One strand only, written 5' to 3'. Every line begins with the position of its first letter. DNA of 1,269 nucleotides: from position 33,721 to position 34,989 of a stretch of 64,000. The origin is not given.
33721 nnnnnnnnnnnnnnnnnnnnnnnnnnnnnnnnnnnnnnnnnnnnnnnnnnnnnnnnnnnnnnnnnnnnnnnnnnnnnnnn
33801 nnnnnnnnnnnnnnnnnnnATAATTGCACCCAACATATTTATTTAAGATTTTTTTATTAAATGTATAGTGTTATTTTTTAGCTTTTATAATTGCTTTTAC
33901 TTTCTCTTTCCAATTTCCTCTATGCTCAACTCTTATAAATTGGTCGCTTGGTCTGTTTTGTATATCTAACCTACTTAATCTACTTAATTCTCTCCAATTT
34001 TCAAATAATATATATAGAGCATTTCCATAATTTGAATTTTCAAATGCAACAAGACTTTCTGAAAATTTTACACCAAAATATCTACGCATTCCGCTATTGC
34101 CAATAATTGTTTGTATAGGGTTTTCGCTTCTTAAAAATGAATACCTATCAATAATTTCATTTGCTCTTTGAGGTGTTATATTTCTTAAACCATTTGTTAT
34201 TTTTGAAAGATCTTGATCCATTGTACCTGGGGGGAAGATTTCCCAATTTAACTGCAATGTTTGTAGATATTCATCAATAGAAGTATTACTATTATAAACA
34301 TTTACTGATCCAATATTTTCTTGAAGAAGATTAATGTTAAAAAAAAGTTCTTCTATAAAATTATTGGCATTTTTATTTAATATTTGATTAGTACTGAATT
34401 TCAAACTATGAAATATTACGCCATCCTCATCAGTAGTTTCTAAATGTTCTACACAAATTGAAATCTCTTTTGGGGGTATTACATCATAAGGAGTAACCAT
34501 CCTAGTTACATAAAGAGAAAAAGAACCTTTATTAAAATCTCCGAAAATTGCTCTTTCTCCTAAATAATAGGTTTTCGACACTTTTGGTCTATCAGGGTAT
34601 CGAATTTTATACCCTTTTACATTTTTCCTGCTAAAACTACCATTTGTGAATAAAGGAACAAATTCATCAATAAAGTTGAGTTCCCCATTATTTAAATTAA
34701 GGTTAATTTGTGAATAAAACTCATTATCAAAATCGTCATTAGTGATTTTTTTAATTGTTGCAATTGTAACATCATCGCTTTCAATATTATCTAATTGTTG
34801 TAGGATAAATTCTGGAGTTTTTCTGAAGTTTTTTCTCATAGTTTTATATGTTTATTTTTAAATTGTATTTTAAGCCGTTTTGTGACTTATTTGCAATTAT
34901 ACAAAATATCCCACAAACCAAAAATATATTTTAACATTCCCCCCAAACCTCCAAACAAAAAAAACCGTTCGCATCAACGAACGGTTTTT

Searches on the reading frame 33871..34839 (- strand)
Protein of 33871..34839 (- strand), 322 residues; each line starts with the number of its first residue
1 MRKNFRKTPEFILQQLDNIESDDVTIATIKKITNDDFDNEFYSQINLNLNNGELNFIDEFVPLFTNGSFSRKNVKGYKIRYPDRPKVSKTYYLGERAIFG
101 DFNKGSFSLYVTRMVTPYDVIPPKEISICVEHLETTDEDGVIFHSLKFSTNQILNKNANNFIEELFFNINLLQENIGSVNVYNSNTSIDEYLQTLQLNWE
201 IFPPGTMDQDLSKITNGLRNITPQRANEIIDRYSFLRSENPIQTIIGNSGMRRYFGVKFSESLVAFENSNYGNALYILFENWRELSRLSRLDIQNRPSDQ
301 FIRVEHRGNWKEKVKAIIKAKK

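Call 3: search_protein_families(library=pfam, proteins=[window:33871-34839:-], max_evalue=1)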
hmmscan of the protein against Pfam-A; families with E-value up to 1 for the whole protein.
window:33871-34839:- (322 aa): 0 families

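Call 4: search_protein_families(library=padloc, proteins=[window:33871-34839:-], max_evalue=1)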
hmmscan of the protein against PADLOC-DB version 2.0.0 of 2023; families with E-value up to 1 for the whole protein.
window:33871-34839:- (322 aa): 0 families

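Call 5: search_protein_families(library=ncbifam, proteins=[window:33871-34839:-], max_evalue=1)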
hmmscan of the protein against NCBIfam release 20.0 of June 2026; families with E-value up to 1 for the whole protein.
window:33871-34839:- (322 aa): 0 families

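Call 14: find_homologous_proteins(query=window:33871-34839:-, max_evalue=0.001)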
Query window:33871-34839:- (322 aa): 222 proteins with E <= 0.001 among 1161 candidates; the best 120 are listed.
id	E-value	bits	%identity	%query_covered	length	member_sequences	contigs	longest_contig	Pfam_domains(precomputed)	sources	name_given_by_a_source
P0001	3.3e-211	718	100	100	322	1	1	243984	-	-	-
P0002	8.9e-171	585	80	100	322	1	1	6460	-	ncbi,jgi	jgi:hypothetical protein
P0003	5.3e-150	517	72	100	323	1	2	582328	-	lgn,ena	-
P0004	1.5e-128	446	59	100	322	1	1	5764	-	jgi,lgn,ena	-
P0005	9.6e-128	444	62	100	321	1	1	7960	-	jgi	jgi:hypothetical protein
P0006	1.6e-127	443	59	100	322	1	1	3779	-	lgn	-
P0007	4.3e-126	438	57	100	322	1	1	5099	-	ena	-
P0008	1.1e-123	430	61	100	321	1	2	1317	-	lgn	-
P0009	9.1e-123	427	58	100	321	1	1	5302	-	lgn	-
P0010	2.2e-122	426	56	100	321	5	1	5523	-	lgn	-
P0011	1.0e-121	424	58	100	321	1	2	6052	-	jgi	jgi:hypothetical protein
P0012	1.4e-121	423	57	100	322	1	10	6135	-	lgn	-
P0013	1.5e-120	420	58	100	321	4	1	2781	-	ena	-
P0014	1.7e-120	420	57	100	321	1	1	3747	-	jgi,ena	-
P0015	5.0e-119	415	58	100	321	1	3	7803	-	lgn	-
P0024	1.3e-113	397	54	100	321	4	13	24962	-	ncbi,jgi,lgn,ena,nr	ncbi:MAG TPA: hypothetical protein DD434_09195 [Bacteroidales bacterium]|nr:hypothetical protein [Ba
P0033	6.0e-105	369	51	100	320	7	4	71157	-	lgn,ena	-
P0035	3.0e-104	366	51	100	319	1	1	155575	-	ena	-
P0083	1.2e-81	292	49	84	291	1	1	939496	-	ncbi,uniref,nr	ncbi:hypothetical protein F0919_11045 [Taibaiella lutea]|uniref:Uncharacterized protein n=1 Tax=Taib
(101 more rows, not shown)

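Call 19: find_related_loci(query=A1, collection=genome_contigs, flank=10000)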
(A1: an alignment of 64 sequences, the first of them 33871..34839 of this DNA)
Query A1 (322 aa) in genome_contigs; peptide patterns used: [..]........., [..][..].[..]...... (x = any residue, [..] = any of these).
245 stretches matched a pattern; 173 encode a relative of the query (tblastn E <= 1e-3); the best 80 are kept; 80 distinct loci.
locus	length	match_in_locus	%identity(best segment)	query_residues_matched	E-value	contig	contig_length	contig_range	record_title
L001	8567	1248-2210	47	1-321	9e-98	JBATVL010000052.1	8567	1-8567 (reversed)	MAG: Marinifilaceae bacterium isolate MFD12164_ilm_asm_bin6 k127_63301, whole genome shotgun sequence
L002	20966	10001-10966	44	1-322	1e-92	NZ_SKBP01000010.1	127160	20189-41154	Flavobacterium salilacus subsp. salilacus strain SaA2.12 NODE_10_length_127160_cov_167.607312, whole genome shotgun sequ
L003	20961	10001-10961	49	1-321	8e-82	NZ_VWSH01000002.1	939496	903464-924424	Taibaiella lutea strain KVB11 contig2, whole genome shotgun sequence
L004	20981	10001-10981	39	1-321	2e-81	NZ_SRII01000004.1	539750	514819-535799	Hymenobacter sp. UV11 NODE_4_length_539750_cov_9.34693, whole genome shotgun sequence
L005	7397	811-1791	42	1-321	1e-79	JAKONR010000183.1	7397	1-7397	MAG: Hymenobacteraceae bacterium isolate M9 k127_1798135_M_bin.9, whole genome shotgun sequence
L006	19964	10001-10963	42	1-321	6e-79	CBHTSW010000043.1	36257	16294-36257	MAG TPA_asm: uncultured bacterium isolate ERR14722425_maxbin2_4 genome assembly, contig: ERZ27336817.377, whole genome s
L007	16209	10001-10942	38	2-322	9e-75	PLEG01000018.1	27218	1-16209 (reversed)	MAG: Gemmatimonadetes bacterium isolate palsa_1236 73.20111000_P1D.32_contig_339, whole genome shotgun sequence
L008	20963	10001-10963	37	1-321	2e-74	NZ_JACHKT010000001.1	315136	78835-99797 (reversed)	Arcicella rosea strain S00070 Ga0436293_01, whole genome shotgun sequence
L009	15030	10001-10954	39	2-322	4e-72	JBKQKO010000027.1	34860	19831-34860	MAG: Desulfobaccales bacterium isolate CRr1A1B1C__bin_77 CRr1A1B1C_000000077971, whole genome shotgun sequence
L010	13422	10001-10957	37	2-321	4e-72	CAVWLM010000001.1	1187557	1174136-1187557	MAG: uncultured delta proteobacterium isolate MFD04434.bin.1.44 genome assembly, contig: contig_1084, whole genome shotg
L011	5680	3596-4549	39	2-322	4e-72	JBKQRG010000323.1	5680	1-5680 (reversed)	MAG: Desulfomonilaceae bacterium isolate MGr2D2E2F__bin_53 MGr2D2E2F_000000211231, whole genome shotgun sequence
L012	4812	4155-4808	52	1-219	6e-71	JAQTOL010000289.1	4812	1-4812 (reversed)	MAG: Paludibacter sp. isolate STA_87 NODE_45294_length_4812_cov_2.406190_Sandtown_A, whole genome shotgun sequence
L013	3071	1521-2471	41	2-322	3e-71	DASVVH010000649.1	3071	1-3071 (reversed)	MAG TPA_asm: Ardenticatenaceae bacterium isolate SMAG_U3338 k141_242298, whole genome shotgun sequence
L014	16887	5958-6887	37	2-318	3e-69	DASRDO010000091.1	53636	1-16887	MAG TPA_asm: Steroidobacteraceae bacterium isolate SMAG_U9982 k141_137650, whole genome shotgun sequence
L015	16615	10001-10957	35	2-321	8e-69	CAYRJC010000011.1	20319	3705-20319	MAG TPA_asm: uncultured Candidatus Saccharibacteria bacterium isolate SRP189682_co2_359 genome assembly, contig: NODE_39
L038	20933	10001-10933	35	2-319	2e-61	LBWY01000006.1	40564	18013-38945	MAG: Parcubacteria group bacterium GW2011_GWE2_39_37 UT48_C0006, whole genome shotgun sequence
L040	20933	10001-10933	37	4-319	4e-61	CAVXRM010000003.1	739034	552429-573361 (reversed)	MAG: uncultured Gammaproteobacteria bacterium isolate MFD02134.bin.2.247 genome assembly, contig: contig_15337, whole ge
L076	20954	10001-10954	33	2-321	3e-55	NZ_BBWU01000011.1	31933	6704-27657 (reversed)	Sphingomonas changbaiensis NBRC 104936, whole genome shotgun sequence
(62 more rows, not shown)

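Call 26: predict_structure(alignment_id=A1)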
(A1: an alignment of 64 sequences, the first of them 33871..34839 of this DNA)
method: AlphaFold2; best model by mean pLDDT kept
length: 322 residues; sequences in the alignment: 64
mean_pLDDT: 87.6   pTM: 0.60
mean pLDDT of the five models: 87.6, 86.4, 86.3, 85.8, 84.6
residues with pLDDT >= 90: 188; 70-90: 110; 50-70: 19; < 50: 5
segments of 3 or more residues with pLDDT < 50: 1-5
pLDDT, mean of each block of 10 residues (from residue 1): 55 81 94 88 89 93 93 94 95 94 95 95 95 91 94 96 94 88 89 71 87 83 90 94 83 85 88 86 68 73 91 94 86
secondary structure, 60 per line:
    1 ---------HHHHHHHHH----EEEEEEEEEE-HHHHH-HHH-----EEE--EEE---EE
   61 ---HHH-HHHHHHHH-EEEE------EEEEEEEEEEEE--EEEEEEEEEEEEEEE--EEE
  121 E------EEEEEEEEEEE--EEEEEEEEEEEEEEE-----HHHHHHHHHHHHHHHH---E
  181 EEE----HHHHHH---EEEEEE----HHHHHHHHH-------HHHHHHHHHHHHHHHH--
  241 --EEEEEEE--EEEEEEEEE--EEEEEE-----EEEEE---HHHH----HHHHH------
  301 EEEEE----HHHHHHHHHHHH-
elements in order: H10-18 E23-32 H34-38 E48-50 E53-55 H68-75 E77-80 E87-98 E101-115 E118-121 E128-138 E141-155 H161-176 E180-183 H188-193 E197-202 H207-215 H223-238 E243-249 E252-260 E263-268 E274-278 H282-285 H290-294 E301-305 H310-321

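Call 30: fold_search(model_id=the predicted structure, library=pdb)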
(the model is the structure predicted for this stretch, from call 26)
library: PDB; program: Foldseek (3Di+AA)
matches with E <= 10: 347; with E <= 0.001: 0
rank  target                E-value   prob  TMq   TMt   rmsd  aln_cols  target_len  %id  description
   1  3njo_A                2.0e-01  0.23  0.16  0.26  15.4       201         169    8  X-ray crystal structure of the Pyr1-pyrabactin A complex (released 2010-08-18)
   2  5ur5                  2.2e-01  0.21  0.17  0.28  15.2       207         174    7  PYR1 bound to the rationally designed agonist 4m (released 2017-11-29)
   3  7avw_A                2.2e-01  0.15  0.16  0.23  15.8       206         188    9  X-RAY CRYSTAL STRUCTURE OF THE CsPYL1-iSB07-HAB1 TERNARY COMPLEX (released 2023-01-18)
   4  6uko_A                2.4e-01  0.05  0.10  0.09  21.8       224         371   13  Structure analysis of full-length mouse bcs1 complex (released 2020-02-12)
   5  3qn1_A                2.7e-01  0.16  0.17  0.26  15.3       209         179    8  Crystal structure of the PYR1 Abscisic Acid receptor in complex with the HAB1 type 2C phosphatase catalytic domain (released 2011-03-16)
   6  5mn0_A                2.7e-01  0.15  0.16  0.24  15.2       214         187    8  ABA RECEPTOR FROM CITRUS, CSPYL1 (released 2017-08-02)
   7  3k90_A                3.4e-01  0.15  0.16  0.25  15.2       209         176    8  The Abscisic acid receptor PYR1 in complex with Abscisic Acid (released 2009-11-10)
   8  5zch_D                3.8e-01  0.21  0.18  0.30  16.1       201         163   13  Crystal structure of OsPP2C50 I267W:OsPYL/RCAR3 with (+)-ABA (released 2019-03-06)
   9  3rt0_C                4.0e-01  0.12  0.15  0.25  15.5       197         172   10  Crystal structure of PYL10-HAB1 complex in the absence of abscisic acid (ABA) (released 2011-06-22)
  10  3zvu_A                4.0e-01  0.10  0.15  0.23  17.7       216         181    8  Structure of the PYR1 His60Pro mutant in complex with the HAB1 phosphatase and Abscisic acid (released 2012-06-13)
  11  3k3k_A                4.7e-01  0.20  0.18  0.29  17.0       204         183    8  Crystal structure of dimeric abscisic acid (ABA) receptor pyrabactin resistance 1 (PYR1) with ABA-bound closed-lid and (released 2009-11-17)
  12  3njo_B                4.7e-01  0.15  0.17  0.28  15.4       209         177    8  X-ray crystal structure of the Pyr1-pyrabactin A complex (released 2010-08-18)
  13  3m7m                  5.3e-01  0.04  0.09  0.11  22.9       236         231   12  Crystal structure of monomeric hsp33 (released 2011-01-26)
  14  3w9r                  5.6e-01  0.21  0.20  0.32  14.8       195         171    9  Crystal structure of the high-affinity abscisic acid receptor PYL9/RCAR9 bound to ABA (released 2014-04-09)
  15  7mie                  5.9e-01  0.05  0.10  0.13  15.8       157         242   11  Crystal structure of the Borreliella burgdorferi PlzA protein in complex with c-di-GMP (released 2021-06-30)
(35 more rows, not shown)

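Call 32: find_encoding_contigs(protein=P0003, flank=6000, max_places=3)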
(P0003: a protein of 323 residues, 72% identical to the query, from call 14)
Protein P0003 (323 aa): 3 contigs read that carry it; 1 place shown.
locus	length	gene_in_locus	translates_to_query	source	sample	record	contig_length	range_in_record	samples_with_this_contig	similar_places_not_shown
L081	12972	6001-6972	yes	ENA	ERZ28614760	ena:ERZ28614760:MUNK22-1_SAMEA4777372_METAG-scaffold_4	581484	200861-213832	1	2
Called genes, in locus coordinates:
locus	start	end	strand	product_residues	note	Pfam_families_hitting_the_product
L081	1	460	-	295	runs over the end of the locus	PF00291:PALP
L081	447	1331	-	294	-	PF00350:Dynamin_N (weak), PF01926:MMR_HSR1, PF02421:FeoB_N, PF03193:RsgA_GTPase (faint), PF10662:PduV-EutP (weak), PF00009:GTP_EFTU (weak), PF07650:KH_2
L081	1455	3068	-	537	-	PF00239:Resolvase, PF07508:Recombinase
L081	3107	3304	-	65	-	-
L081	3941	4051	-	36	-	-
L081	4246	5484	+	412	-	PF20308:TPR-S, PF13281:MAP3K_TRAF_bd (weak)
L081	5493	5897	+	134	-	PF08937:ThsB_TIR, PF13676:TIR_2 (weak)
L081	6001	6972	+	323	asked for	-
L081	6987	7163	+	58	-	-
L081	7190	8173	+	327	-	-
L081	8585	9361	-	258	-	PF03400:DDE_Tnp_IS1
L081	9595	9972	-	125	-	-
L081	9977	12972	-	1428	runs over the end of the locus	-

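Call 33: find_encoding_contigs(protein=P0002, flank=6000, max_places=3)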
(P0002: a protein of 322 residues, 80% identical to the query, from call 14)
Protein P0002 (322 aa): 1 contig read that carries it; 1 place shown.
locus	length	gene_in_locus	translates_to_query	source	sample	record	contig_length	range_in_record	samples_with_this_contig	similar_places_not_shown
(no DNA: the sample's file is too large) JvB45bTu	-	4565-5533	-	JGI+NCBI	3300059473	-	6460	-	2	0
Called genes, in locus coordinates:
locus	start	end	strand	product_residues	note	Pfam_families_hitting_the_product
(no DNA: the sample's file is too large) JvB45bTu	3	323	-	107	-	?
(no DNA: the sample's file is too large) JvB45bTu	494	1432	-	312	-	PF01029:NusB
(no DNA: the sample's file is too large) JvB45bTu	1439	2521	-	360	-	PF02812:ELFV_dehydrog_N, PF00208:ELFV_dehydrog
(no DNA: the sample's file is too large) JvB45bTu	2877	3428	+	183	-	PF28043:KwaA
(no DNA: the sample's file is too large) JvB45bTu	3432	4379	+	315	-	PF16162:KwaB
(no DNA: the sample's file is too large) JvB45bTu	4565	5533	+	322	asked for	-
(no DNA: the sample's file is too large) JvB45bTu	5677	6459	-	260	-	?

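Call 43: search_solved_structures(query=A1, max_evalue=10)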
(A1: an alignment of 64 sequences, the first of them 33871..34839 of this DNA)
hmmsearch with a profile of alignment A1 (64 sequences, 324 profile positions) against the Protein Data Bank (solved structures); distinct sequences matched with E-value up to 10: 2.
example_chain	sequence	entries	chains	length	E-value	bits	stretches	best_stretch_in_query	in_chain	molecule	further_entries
4u3v_A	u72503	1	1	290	0.74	12.1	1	28-120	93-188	Polyketide synthase PksR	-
6c9w_B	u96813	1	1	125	0.94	11.8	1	64-125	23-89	Nanobody9047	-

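Call 52: search_protein_representatives(alignment_id=A1)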
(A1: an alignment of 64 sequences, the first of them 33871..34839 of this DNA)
Query: 64 sequences, 324 profile positions. Proteins with E-value up to 0.001 (for the whole library): 2067; up to 1e-10: 1233; up to 1e-30: 313. The best 150 are listed.
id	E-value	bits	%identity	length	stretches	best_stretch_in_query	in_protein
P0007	2.9e-137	473.6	-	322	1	1-322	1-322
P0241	1.0e-124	432.3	-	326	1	1-322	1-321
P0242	3.1e-124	430.7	-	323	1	1-321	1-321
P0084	2.2e-123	428.0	-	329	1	1-320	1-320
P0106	3.2e-118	411.0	-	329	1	1-322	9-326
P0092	4.4e-117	407.2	-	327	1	1-323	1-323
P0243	1.9e-116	405.1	-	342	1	1-322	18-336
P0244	6.1e-116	403.5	-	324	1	1-322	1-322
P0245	9.3e-116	402.9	-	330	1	1-323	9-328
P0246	7.4e-115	399.9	-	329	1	2-322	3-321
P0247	1.3e-114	399.1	-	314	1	1-312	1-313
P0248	6.1e-114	396.9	-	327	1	1-322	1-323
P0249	9.1e-113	393.1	-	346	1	1-320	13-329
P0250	1.2e-112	392.7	-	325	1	1-321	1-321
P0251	3.3e-111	387.9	-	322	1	2-321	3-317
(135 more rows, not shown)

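Call 53: fold_search(model_id=the predicted structure, library=viral)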
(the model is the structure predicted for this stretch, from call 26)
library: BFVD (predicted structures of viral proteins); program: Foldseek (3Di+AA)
matches with E <= 10: 481; with E <= 0.001: 0
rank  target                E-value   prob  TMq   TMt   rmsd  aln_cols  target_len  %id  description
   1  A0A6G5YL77            6.6e-02  0.05  0.09  0.06  27.6       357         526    8  (no name in the UniProt tables at hand)
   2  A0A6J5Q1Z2            6.9e-02  0.07  0.11  0.11  23.6       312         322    6  Uncharacterized protein [uncultured Caudovirales phage]
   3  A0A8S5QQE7            9.2e-02  0.04  0.11  0.03  32.3       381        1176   10  Tail protein [Siphoviridae sp. ctE6L85]
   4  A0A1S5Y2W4            9.7e-02  0.08  0.10  0.11  18.9       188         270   11  Uncharacterized protein [uncultured archaeal virus]
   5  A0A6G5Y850            1.1e-01  0.02  0.09  0.04  37.7       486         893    7  (no name in the UniProt tables at hand)
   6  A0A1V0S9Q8            1.4e-01  0.08  0.13  0.09  27.0       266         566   15  AAA family ATPase [Catovirus CTV1]
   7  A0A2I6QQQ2            2.1e-01  0.03  0.09  0.06  35.9       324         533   11  (no name in the UniProt tables at hand)
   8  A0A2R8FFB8            2.5e-01  0.35  0.08  0.25  23.1        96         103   12  Uncharacterized protein [Cedratvirus Zaza IHUMI]
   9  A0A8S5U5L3            3.3e-01  0.02  0.09  0.05  29.0       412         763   10  Uncharacterized protein [Podoviridae sp. cthJQ11]
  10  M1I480                4.1e-01  0.06  0.14  0.11  15.4       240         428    7  (no name in the UniProt tables at hand)
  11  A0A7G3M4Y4            4.1e-01  0.03  0.10  0.12  26.9       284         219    9  (no name in the UniProt tables at hand)
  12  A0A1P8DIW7            4.9e-01  0.63  0.24  0.47   4.6       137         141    7  (no name in the UniProt tables at hand)
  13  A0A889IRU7            4.9e-01  0.06  0.05  0.13  24.5        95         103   10  (no name in the UniProt tables at hand)
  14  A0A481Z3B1            4.9e-01  0.03  0.11  0.03  27.1       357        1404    8  mRNA 5'-phosphatase [Pithovirus LCPAC103]
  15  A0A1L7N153            5.2e-01  0.02  0.10  0.08  23.9       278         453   10  Putative virion structural protein [Ralstonia phage RP12]
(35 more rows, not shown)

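Call 56: search_protein_families(library=pfam, alignment_id=A3, max_evalue=0.00001)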
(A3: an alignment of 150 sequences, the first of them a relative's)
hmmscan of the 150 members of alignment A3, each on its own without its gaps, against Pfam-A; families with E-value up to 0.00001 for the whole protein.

A. member 1, L001:247-906:- (219 aa): 0 families

B. families by the number of members that match (of 150 scanned): 76 families (the first 25 are shown)
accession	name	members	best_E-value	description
PF00717.28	Peptidase_S24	3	2.5e-27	Peptidase S24-like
PF13560.12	HTH_31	3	8.5e-19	Helix-turn-helix domain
PF01381.28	HTH_3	3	1e-18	Helix-turn-helix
PF12844.13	HTH_19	3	7.1e-14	Helix-turn-helix domain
PF00899.27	ThiF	2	1e-42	ThiF family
PF00589.27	Phage_integrase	2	5.5e-29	Phage integrase family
PF13676.11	TIR_2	2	5.3e-16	TIR domain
PF06114.19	Peptidase_M78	2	4.3e-14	IrrE N-terminal-like domain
PF01966.28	HD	2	3.8e-13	HD domain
PF14355.11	Abi_C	2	1.2e-09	Abortive infection C-terminus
PF01977.22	UbiD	1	6.2e-79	3-octaprenyl-4-hydroxybenzoate carboxy-lyase Rift-related domain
PF12873.12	DUF3825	1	8.2e-65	Domain of unknown function (DUF3825)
PF20590.3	DUF6791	1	1.6e-57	Domain of unknown function (DUF6791)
PF03073.20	TspO_MBR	1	4.8e-50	TspO/MBR family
PF00270.35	DEAD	1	1.3e-49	DEAD/DEAH box helicase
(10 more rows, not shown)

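Call 57: search_protein_families(library=padloc, alignment_id=A3, max_evalue=0.00001)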
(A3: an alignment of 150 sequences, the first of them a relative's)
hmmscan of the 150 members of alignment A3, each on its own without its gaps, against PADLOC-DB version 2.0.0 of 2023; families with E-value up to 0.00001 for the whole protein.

A. member 1, L001:247-906:- (219 aa): 0 families

B. families by the number of members that match (of 150 scanned): 203 families (the first 25 are shown)
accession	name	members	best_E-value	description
PDLC03947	RmrA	4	2.2e-20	-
PDLC03954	RmrA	4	4.2e-20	-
PDLC03944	RmrA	3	5.1e-17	-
PDLC03948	RmrA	3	1.4e-16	-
PDLC03951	RmrA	3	1.2e-15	-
PDLC03945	RmrA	3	6.1e-13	-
PDLC02926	HTH_VI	3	6.6e-12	-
PDLC03956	RmrA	3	1.7e-09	-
PDLC00424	ThsB1|ThsB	2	4.9e-119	TIR-like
PDLC02374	dGTPase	2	8.8e-119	-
PDLC00816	Cyclase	2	1e-70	oligonucleotide-cyclase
PDLC05062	PDC-S66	2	2e-31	-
PDLC03952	RmrA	2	2.9e-20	-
PDLC03949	RmrA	2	1.2e-17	-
PDLC00417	ThsB1|ThsB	2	4e-15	TIR-like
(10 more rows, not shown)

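Call 65: search_protein_families(library=phrogs, proteins=[window:33871-34839:-, L038:9307-9990:+], max_evalue=0.01)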
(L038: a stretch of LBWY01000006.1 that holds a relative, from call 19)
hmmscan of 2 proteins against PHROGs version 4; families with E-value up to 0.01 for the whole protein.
window:33871-34839:- (322 aa): 0 families

L038:9307-9990:+ (227 aa): 0 families

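Call 67: search_dna_similar(query=window:33871-34839:-, collection=phages, mode=protein, max_rows=25)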
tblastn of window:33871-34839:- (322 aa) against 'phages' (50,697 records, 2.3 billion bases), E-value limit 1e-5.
No match.

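Call 69: search_dna_similar(query=window:33871-34839:-, collection=plasmids, mode=protein, max_rows=25)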
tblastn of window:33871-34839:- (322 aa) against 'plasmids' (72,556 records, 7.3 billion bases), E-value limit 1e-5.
Records with a match: 8; places in all: 8; records where one place covers at least 80% of the query: 4.
Best place of each record, by identity: <60% 8.
By first word of the organism name: Segatella 1; Methylobacterium 1; Sinorhizobium 1; Rhodococcus 1; Rothia 1; Bacillus 1; Priestia 1; Agrobacterium 1.
By predicted mobility (MOB-suite, as given by PLSDB): non-mobilizable 6; conjugative 1; mobilizable 1.
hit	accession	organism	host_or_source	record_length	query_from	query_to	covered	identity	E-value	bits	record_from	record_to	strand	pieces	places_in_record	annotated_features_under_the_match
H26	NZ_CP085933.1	Segatella copri DSM 18205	-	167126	1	310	96%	38.5%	5e-53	194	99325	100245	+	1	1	hypothetical protein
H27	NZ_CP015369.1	Methylobacterium phyllosphaerae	cell culture,leaf tissues of rice in ...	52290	2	310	96%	34.5%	2e-43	166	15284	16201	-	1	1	hypothetical protein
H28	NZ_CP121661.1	Sinorhizobium terangae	Desmanthus virgatus,cell culture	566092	2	310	96%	33.7%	8e-41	158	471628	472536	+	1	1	hypothetical protein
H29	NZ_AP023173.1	Rhodococcus qingshengii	-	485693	4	310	95%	29.5%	1e-29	125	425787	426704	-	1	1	hypothetical protein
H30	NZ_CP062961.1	Rothia terrae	culture,dirt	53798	61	310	78%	28.0%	6e-18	92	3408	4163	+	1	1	hypothetical protein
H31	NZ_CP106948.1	Bacillus thuringiensis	BGSC database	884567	67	310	76%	25.7%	8e-7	58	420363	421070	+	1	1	hypothetical protein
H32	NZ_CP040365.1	Priestia flexa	ocean sediment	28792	53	305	79%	24.0%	4e-6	56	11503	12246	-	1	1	hypothetical protein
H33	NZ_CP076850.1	Agrobacterium pusense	mixed culture,weathered tuff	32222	173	310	43%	37.0%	3e-23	107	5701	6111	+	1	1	hypothetical protein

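Call 88: find_encoding_contigs(protein=P0083, flank=6000, max_places=1)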
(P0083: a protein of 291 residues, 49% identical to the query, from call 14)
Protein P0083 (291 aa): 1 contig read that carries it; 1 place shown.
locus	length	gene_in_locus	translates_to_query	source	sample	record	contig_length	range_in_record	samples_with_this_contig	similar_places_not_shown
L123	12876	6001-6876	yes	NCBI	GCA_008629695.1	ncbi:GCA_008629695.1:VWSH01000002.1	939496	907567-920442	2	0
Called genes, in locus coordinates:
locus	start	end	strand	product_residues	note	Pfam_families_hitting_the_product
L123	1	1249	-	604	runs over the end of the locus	PF01541:GIY-YIG, PF27096:UvrC_M, PF22920:UvrC_RNaseH, PF08459:UvrC_RNaseH_dom, PF14520:HHH_5 (weak), PF12826:HHH_2 (weak)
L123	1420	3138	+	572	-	-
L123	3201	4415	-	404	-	PF05222:AlaDh_PNT_N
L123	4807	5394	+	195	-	-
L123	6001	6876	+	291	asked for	-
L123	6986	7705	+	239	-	PF13676:TIR_2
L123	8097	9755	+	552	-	PF17854:FtsK_alpha, PF01580:FtsK_SpoIIIE, PF09397:FtsK_gamma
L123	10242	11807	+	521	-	PF13271:DUF4062, PF00702:Hydrolase, PF05822:UMPH-1 (faint), PF12710:HAD, PF13419:HAD_2 (weak)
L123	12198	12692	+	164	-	-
